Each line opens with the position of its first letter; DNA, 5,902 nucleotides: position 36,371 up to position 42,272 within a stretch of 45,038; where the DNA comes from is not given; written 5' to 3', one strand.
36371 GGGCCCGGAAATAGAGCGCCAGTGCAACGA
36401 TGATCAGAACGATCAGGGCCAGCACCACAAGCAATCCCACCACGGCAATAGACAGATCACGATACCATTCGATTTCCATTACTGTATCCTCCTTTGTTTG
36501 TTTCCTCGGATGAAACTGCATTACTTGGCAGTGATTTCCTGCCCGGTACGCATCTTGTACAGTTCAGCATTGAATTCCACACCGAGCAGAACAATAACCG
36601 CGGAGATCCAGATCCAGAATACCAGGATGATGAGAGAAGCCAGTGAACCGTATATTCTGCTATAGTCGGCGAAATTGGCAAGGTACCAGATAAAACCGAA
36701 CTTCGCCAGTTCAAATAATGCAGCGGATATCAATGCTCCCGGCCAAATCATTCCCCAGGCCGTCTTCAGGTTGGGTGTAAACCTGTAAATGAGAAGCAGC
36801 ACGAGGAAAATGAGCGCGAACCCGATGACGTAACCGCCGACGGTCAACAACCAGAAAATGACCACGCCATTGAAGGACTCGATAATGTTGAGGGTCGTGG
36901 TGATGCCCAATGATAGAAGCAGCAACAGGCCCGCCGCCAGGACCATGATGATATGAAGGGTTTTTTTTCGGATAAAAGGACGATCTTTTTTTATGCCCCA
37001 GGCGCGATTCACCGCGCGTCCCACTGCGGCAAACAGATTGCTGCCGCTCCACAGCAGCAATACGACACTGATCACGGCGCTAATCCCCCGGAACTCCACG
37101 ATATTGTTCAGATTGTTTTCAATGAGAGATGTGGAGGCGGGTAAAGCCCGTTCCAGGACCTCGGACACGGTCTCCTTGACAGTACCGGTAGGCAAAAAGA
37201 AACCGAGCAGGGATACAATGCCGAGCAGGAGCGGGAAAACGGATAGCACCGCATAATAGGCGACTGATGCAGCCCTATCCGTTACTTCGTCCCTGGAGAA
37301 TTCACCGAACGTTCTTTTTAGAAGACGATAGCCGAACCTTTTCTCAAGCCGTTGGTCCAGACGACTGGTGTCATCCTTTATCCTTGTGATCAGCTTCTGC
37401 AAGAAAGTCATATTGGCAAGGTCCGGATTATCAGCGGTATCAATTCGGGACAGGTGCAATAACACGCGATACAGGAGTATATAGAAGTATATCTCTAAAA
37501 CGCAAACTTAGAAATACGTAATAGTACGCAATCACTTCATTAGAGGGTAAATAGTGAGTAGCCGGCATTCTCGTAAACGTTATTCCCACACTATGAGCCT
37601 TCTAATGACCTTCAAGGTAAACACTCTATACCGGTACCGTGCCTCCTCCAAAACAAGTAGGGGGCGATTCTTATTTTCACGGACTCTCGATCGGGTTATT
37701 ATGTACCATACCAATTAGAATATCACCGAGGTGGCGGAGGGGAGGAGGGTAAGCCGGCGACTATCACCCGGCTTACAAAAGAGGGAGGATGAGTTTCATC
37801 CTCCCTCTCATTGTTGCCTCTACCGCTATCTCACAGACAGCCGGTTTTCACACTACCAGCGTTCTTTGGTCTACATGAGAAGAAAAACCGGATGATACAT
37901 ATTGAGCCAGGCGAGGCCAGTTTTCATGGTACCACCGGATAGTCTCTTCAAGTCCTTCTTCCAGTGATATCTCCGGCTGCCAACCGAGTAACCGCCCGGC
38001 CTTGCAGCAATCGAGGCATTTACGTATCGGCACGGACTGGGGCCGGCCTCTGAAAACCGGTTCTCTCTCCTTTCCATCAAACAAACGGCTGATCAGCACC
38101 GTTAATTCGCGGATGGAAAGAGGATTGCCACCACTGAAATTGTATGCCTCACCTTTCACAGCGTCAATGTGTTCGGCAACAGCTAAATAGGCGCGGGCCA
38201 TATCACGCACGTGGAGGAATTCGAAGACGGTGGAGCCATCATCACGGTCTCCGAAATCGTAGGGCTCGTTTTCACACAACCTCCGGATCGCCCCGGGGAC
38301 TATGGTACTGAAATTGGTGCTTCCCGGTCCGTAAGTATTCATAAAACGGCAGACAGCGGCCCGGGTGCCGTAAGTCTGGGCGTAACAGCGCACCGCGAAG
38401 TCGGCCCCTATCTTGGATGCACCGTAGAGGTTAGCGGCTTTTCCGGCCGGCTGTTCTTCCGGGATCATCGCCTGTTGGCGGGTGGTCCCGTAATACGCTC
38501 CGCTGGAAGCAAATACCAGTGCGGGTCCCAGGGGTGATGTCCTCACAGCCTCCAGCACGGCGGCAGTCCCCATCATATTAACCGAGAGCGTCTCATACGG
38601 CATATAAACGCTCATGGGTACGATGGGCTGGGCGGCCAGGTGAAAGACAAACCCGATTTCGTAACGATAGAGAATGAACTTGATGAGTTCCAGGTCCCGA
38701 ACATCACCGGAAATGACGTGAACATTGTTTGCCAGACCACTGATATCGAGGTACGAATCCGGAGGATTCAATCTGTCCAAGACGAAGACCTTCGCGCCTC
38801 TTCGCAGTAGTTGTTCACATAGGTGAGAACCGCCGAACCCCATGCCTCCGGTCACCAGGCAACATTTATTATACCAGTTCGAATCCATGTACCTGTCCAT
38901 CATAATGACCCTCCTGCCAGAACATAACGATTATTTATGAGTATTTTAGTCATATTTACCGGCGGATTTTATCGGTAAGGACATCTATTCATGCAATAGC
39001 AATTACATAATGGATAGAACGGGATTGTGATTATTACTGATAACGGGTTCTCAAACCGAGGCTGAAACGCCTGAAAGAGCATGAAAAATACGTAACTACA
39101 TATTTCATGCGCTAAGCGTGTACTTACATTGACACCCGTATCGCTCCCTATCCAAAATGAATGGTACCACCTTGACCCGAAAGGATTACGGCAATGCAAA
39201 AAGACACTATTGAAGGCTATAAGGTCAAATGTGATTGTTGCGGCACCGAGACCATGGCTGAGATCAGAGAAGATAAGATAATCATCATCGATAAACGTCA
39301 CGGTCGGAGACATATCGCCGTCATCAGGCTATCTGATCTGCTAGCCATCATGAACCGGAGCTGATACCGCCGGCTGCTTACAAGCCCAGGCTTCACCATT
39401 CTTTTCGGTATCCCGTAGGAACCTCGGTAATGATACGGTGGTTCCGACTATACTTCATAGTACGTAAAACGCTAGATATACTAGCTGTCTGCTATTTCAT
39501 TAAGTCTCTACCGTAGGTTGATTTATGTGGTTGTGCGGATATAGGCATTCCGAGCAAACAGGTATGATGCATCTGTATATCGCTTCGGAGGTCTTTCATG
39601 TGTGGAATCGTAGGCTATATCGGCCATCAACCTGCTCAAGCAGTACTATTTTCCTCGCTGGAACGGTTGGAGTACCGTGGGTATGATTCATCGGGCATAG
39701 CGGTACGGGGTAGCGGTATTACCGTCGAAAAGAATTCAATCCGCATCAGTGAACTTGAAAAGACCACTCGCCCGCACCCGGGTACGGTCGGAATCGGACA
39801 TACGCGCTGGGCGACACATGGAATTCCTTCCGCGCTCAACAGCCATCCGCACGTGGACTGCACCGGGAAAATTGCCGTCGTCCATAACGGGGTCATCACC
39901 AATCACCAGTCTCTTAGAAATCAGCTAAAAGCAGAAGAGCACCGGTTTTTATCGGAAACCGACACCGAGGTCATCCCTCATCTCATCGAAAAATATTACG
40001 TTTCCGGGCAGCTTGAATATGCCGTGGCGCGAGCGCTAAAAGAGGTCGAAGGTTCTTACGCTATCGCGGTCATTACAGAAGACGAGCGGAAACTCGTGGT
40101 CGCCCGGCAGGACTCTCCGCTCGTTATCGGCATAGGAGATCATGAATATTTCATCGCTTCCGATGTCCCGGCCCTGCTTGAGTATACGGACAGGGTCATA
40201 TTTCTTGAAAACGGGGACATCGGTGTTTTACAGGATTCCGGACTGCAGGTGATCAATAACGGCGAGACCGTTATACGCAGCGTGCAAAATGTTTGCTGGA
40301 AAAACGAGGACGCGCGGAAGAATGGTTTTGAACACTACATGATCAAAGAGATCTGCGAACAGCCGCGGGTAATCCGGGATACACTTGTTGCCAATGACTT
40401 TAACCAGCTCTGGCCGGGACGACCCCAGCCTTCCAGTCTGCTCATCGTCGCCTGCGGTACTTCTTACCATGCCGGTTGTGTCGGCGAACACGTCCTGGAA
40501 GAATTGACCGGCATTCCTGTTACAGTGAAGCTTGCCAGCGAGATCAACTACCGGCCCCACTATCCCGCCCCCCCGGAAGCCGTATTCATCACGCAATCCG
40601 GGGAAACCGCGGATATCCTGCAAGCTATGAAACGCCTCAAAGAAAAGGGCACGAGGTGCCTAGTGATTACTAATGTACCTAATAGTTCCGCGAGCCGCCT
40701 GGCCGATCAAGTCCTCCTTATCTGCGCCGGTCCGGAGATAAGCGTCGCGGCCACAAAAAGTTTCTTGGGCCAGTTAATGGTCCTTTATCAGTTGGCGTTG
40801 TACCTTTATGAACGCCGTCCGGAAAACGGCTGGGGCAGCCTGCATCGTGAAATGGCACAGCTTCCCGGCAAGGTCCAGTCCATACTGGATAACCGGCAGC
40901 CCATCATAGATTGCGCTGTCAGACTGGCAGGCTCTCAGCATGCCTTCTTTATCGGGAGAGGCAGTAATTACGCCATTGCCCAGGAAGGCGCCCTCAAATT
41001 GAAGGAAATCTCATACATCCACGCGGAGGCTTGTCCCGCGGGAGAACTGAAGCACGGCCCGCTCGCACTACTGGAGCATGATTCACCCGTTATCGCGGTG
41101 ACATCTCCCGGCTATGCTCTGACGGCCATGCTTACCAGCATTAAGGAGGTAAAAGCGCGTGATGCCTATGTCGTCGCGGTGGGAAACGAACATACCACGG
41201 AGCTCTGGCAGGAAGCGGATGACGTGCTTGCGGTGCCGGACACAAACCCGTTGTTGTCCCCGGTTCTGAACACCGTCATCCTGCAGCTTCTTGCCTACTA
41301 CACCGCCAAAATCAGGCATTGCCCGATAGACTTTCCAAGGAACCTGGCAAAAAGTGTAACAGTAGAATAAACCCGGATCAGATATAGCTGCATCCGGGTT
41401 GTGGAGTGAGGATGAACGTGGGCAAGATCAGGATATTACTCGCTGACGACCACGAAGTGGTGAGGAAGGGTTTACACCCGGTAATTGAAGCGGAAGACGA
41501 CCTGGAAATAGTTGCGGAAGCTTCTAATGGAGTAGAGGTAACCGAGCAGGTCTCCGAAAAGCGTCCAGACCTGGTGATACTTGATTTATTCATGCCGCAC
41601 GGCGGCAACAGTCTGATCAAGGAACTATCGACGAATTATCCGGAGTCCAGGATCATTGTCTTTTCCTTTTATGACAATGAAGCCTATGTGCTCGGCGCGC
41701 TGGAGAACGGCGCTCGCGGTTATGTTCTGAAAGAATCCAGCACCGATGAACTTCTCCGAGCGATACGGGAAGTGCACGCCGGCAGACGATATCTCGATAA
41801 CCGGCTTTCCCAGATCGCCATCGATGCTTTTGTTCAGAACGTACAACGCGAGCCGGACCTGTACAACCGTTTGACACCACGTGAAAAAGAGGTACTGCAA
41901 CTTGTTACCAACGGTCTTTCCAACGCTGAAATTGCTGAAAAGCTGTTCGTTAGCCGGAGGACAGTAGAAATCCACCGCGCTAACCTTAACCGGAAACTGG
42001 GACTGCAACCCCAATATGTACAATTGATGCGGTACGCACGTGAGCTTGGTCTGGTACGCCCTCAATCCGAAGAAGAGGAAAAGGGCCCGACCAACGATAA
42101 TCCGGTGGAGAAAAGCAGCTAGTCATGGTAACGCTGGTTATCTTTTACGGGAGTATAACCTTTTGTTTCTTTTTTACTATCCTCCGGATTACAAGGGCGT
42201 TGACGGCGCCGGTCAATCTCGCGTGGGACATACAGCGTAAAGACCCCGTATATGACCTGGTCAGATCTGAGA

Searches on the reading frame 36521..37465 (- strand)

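Call 14: search_protein_families(library=pfam, proteins=[window:36521-37465:-], max_evalue=0.00001)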
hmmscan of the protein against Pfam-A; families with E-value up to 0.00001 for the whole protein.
window:36521-37465:- (314 aa): 1 family
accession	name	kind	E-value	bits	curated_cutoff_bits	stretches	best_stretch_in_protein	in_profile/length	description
PF03631.20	Virul_fac_BrkB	-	4.1e-64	217.2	33.7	1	58-304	2-257/259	Virulence factor BrkB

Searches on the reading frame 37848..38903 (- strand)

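Call 14: search_protein_families(library=pfam, proteins=[window:37848-38903:-], max_evalue=0.00001)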
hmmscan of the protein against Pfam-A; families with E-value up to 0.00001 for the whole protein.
window:37848-38903:- (351 aa): 6 families
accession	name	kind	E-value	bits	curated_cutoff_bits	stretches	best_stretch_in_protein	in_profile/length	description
PF16363.11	GDP_Man_Dehyd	-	3.8e-46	158.5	27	1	16-321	1-332/332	GDP-mannose 4,6 dehydratase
PF01370.27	Epimerase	-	6.3e-45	153.9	20.9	1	16-255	2-238/240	NAD dependent epimerase/dehydratase family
PF01073.25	3Beta_HSD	-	1.2e-14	54.5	22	1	16-280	1-273/280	3-beta hydroxysteroid dehydrogenase/isomerase family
PF02719.21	Polysacc_synt_2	-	5.4e-14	52.5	20.2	1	16-122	2-117/293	Polysaccharide biosynthesis protein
PF07993.18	NAD_binding_4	-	2.2e-09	37.3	20.1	1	17-197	1-217/258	Male sterility protein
PF04321.23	RmlD_sub_bind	-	1.6e-07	31.2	27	1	16-202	4-163/287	RmlD substrate binding domain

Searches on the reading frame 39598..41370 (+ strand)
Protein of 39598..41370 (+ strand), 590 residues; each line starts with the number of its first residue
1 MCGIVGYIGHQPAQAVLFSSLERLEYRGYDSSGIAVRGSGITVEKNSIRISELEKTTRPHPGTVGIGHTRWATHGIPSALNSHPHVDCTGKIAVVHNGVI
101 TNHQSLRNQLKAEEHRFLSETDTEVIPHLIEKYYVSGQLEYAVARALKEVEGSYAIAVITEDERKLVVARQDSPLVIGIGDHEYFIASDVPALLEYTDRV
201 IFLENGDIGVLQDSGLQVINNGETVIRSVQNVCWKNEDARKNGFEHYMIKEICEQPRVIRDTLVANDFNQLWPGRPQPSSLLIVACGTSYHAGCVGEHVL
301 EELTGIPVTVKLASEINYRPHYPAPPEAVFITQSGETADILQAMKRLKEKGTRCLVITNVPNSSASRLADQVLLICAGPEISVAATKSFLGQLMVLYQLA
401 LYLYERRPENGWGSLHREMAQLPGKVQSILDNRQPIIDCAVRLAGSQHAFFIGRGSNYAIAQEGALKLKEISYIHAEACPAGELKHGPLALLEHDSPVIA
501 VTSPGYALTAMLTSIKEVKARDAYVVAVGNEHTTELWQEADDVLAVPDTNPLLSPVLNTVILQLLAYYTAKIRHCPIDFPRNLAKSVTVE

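Call 14: search_protein_families(library=pfam, proteins=[window:39598-41370:+], max_evalue=0.00001)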
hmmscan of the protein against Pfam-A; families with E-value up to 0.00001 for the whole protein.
window:39598-41370:+ (590 aa): 3 families
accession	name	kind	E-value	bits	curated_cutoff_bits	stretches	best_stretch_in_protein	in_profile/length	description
PF01380.27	SIS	-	1.8e-51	173.8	25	2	280-401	7-130/131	SIS domain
PF13522.11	GATase_6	-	9.7e-23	81.1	27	1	62-188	10-129/130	Glutamine amidotransferase domain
PF13537.11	GATase_7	-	8.4e-20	71.5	25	1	76-194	7-122/123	Glutamine amidotransferase domain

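Call 44: find_homologous_proteins(query=window:39598-41370:+, max_evalue=1e-50)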
Query window:39598-41370:+ (590 aa): 8000 proteins with E <= 1e-50 among 8000 candidates; the best 120 are listed.
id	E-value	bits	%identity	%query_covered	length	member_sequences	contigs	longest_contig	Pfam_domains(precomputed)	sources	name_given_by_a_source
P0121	0.0e+0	1300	96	100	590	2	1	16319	PF01380.28,PF13522.12,PF13537.12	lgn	-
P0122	1.4e-267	907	71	100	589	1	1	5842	PF01380.28,PF13522.12,PF13537.12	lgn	-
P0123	1.4e-266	904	69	100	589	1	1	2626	PF01380.28,PF13522.12,PF13537.12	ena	-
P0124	3.3e-265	899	70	100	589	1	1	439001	PF01380.28,PF13522.12,PF13537.12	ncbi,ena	-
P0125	6.8e-261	885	67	100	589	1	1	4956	PF01380.28,PF13522.12,PF13537.12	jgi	jgi:glucosamine--fructose-6-phosphate aminotransferase (isomerizing)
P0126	1.2e-257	874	67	100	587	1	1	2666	PF01380.28,PF13522.12,PF13537.12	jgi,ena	-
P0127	2.0e-257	873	67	100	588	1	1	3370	PF01380.28,PF13522.12,PF13537.12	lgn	-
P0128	2.7e-255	866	66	100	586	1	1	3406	PF01380.28,PF13522.12,PF13537.12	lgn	-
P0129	1.6e-254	864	66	100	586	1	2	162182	PF01380.28,PF13522.12,PF13537.12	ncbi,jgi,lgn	jgi:glucosamine--fructose-6-phosphate aminotransferase (isomerizing)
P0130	3.2e-254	863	66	100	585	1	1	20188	PF01380.28,PF13522.12,PF13537.12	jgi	-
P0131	1.0e-251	855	66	100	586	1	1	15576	PF01380.28,PF13522.12,PF13537.12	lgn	-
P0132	1.6e-248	844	64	100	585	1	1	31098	PF01380.28,PF13522.12,PF13537.12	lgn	-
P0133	3.4e-248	843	65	100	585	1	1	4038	PF01380.28,PF13522.12,PF13537.12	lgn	-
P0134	8.3e-247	838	64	100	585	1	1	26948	PF01380.28,PF13522.12,PF13537.12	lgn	-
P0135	4.4e-244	829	63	100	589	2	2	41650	PF01380.28,PF13522.12,PF13537.12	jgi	-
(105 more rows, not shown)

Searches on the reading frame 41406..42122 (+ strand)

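Call 14: search_protein_families(library=pfam, proteins=[window:41406-42122:+], max_evalue=0.00001)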
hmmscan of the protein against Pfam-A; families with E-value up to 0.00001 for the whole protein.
window:41406-42122:+ (238 aa): 3 families
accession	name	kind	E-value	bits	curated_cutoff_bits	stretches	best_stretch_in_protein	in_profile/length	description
PF00072.30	Response_reg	-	1.1e-22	80.7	30.2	1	10-121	1-111/111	Response regulator receiver domain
PF00196.25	GerE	-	1.1e-18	67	23.5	1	155-201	2-48/57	Bacterial regulatory proteins, luxR family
PF08281.18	Sigma70_r4_2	-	2.1e-07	30.9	25.7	1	154-190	9-46/54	Sigma-70, region 4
